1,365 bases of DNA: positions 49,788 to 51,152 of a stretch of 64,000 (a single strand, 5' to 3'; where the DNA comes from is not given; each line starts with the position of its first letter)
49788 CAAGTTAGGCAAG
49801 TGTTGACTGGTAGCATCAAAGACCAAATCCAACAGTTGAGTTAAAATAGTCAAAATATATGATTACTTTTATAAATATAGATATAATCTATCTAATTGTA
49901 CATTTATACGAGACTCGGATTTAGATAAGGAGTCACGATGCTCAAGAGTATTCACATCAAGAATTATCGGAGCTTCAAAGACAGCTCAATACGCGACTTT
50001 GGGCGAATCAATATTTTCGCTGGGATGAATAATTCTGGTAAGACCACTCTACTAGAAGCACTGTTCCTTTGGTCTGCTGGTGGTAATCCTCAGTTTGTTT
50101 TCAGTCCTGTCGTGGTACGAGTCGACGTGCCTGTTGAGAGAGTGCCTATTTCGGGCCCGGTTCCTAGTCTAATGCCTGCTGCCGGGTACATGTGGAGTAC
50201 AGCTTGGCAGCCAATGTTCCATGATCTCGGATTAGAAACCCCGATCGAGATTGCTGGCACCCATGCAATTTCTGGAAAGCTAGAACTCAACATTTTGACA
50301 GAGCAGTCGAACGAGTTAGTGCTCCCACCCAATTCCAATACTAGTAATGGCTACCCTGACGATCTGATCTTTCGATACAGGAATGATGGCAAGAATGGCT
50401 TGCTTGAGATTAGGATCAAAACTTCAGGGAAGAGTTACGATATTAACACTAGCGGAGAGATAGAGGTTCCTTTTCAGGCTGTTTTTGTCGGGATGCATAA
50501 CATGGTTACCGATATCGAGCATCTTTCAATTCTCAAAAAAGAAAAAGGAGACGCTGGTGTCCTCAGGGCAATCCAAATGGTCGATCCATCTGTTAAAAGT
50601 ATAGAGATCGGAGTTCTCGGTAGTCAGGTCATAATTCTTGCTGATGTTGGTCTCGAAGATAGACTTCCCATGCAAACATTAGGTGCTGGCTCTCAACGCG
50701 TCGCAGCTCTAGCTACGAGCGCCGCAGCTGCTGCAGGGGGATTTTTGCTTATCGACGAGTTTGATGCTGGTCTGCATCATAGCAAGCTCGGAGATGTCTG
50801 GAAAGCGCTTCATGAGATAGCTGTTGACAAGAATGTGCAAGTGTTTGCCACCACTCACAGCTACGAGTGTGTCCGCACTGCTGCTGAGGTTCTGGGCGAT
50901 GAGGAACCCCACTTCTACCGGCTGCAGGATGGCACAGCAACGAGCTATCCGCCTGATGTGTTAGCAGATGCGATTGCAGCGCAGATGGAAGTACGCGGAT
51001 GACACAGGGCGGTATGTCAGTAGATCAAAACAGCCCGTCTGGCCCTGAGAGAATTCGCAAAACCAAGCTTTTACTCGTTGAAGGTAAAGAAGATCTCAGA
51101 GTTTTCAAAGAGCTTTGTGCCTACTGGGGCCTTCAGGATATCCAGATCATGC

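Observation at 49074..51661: Intact low-GC cassette: ParB-like protein + AAA_21-type ATPase + small TOPRIM-like protein (PARIS/OLD-like module with an unusual ParB neighbour)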

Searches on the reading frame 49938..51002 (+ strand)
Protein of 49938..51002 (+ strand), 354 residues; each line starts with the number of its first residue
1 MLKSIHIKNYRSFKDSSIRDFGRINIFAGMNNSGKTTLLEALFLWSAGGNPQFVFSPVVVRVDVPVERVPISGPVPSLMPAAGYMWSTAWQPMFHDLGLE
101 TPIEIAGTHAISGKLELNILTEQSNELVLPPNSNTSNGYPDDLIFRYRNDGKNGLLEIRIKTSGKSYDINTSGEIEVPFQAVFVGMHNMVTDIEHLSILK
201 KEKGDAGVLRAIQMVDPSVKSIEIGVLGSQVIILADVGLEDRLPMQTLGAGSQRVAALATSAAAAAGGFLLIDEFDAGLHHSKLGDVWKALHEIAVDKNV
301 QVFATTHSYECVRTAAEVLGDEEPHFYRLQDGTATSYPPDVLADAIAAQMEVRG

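Call 3: search_protein_families(library=pfam, proteins=[window:49938-51002:+], max_evalue=0.01)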
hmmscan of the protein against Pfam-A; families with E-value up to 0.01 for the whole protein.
window:49938-51002:+ (354 aa): 6 families
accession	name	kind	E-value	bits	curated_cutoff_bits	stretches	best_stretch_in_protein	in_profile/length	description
PF13175.12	AAA_15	-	1.9e-22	80.9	32.1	2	1-42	1-43/374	AAA ATPase domain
PF13304.12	AAA_21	-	9e-20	72.4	27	2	125-310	163-301/304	AAA domain, putative AbiEii toxin, Type IV TA system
PF02463.25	SMC_N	-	4.2e-11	43.1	40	2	1-45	1-48/220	RecF/RecN/SMC N terminal domain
PF13476.12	AAA_23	-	1.9e-09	38.9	27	1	4-46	1-43/201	AAA domain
PF13166.12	AAA_13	-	0.0018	17.5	36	1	10-43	5-37/713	AAA domain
PF13555.12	AAA_29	-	0.0096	16.1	27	0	2-42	1-42/61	P-loop containing region of AAA domain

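Call 4: search_protein_families(library=padloc, proteins=[window:49938-51002:+], max_evalue=0.01)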
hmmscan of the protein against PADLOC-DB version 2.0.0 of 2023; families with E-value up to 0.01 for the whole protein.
window:49938-51002:+ (354 aa): 117 families (the best 25 are shown)
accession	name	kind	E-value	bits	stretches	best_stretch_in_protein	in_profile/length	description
PDLC02336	AbiLi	-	1.1e-45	154.7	1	1-324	1-305/340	AbiLi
PDLC04611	PDC-M38A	-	2.4e-45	153.7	2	183-322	196-340/383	-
PDLC04608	PDC-M38A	-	4.2e-37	126.7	2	174-312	177-316/367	-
PDLC04607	PDC-M38A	-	3.2e-34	116.3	2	181-316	536-671/715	-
PDLC04609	PDC-M38A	-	2.8e-30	103.8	2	1-59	1-59/371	-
PDLC02979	AriA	-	2.5e-22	78.2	2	1-42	1-43/373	-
PDLC02980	AriA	-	3.6e-22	77.7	2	128-312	166-303/304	-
PDLC04610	PDC-M38A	-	1.1e-17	62.3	2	241-353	247-362/362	-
PDLC04168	GajA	-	1.5e-17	61.6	2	241-314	250-324/570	-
PDLC03878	NsnB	-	2.8e-16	58.2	2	1-46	1-45/345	-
PDLC04391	PDC-M07A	-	3.5e-16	57.2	2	246-308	282-345/412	-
PDLC02335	AbiLi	-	3.6e-16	57.1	1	1-311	49-240/326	AbiLi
PDLC04135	mad3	-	9.8e-16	56.2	2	238-316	254-331/374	mads_3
PDLC02915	ATPase-Toprim_I-B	-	8.8e-15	52.5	2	2-42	3-42/623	-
PDLC04392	PDC-M07A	-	2.5e-14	51.2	2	242-307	280-346/432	-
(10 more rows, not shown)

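Call 5: search_protein_families(library=ncbifam, proteins=[window:49938-51002:+], max_evalue=0.01)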
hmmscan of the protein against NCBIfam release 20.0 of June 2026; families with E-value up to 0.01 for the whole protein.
window:49938-51002:+ (354 aa): 18 families
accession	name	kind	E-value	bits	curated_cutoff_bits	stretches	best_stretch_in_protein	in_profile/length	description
TIGR00611.2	recf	equivalog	2e-10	40.4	172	1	2-48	1-47/339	DNA replication/repair protein RecF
NF038234.1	retron_eff_Eco8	equivalog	3.7e-10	39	250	1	2-42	3-43/679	retron Eco8 family effector endonuclease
NF041760.1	PtuA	equivalog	4.3e-09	35.8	500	1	2-42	52-92/524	retron Ec78 anti-phage system effector ATPase PtuA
NF047739.1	antiphage_MADS3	equivalog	5.1e-08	32.5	420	1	1-44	1-43/427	methylation-associated defense system AAA family ATPase MAD3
NF003034.1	PRK03918.1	equivalog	6.9e-06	24.3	700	1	2-43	3-44/878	DNA double-strand break repair ATPase Rad50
TIGR03864.1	PQQ_ABC_ATP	hypoth_equivalog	5.9e-05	22.6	302.25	1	234-318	117-202/236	ABC transporter, ATP-binding subunit, PQQ-dependent alcohol dehydrogenase system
NF040873.1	AztA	equivalog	0.00014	21.5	220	0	243-318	115-188/191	zinc ABC transporter ATP-binding protein AztA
NF002572.0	PRK02224.1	equivalog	0.00017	20.1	1087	1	2-44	3-45/888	DNA double-strand break repair ATPase Rad50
TIGR04521.1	ECF_ATPase_2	equivalog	0.00025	20.2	330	1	243-317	141-213/279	energy-coupling factor transporter ATPase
TIGR00618.1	sbcc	subfamily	0.00045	18.3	478.5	1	5-42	6-47/1043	exonuclease subunit SbcC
TIGR02982.1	heterocyst_DevA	subfamily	0.0005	19.7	295.8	0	233-317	125-210/220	ABC exporter ATP-binding subunit, DevA family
NF041035.1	Rad50_Halo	equivalog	0.0009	17.7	1000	1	3-44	4-45/883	DNA double-strand break repair ATPase Rad50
NF008428.0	PRK11264.1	equivalog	0.001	18.4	406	0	234-316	129-211/250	L-cystine ABC transporter ATP-binding protein TcyN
TIGR01166.1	cbiO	subfamily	0.0018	17.8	211.8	0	238-307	119-185/190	cobalt ABC transporter, ATP-binding protein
TIGR04520.1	ECF_ATPase_1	equivalog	0.0019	17.7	315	0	241-319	131-207/269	energy-coupling factor transporter ATPase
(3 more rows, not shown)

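Call 8: search_solved_structures(query=window:49938-51002:+, max_evalue=0.01)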
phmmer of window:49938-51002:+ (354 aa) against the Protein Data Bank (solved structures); distinct sequences matched with E-value up to 0.01: 8.
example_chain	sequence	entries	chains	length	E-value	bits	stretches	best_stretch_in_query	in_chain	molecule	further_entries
8ro6_A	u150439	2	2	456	0.00026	23.9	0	2-43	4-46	Structural maintenance of chromosomes protein 1A (SMC1A)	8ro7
8roc_A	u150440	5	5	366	0.00034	23.6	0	2-43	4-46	Structural maintenance of chromosomes protein 1A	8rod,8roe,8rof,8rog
8p0a_A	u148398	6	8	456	0.00069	22.5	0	2-43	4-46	Structural maintenance of chromosomes protein 1A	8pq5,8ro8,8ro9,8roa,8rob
23or_B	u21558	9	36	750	0.0024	20.7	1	2-43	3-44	Retron Eco8 OLD nuclease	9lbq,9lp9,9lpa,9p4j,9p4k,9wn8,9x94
7w1m_A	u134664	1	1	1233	0.0034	20.3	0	2-43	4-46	Structural maintenance of chromosomes protein 1A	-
1us8_A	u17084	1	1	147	0.0087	18.9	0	2-44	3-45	DNA DOUBLE-STRAND BREAK REPAIR RAD50 ATPASE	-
6wg3_A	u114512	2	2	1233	0.0088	18.9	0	2-43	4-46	Structural maintenance of chromosomes protein 1A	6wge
1f2t_A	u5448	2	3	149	0.009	18.9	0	2-44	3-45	RAD50 ABC-ATPASE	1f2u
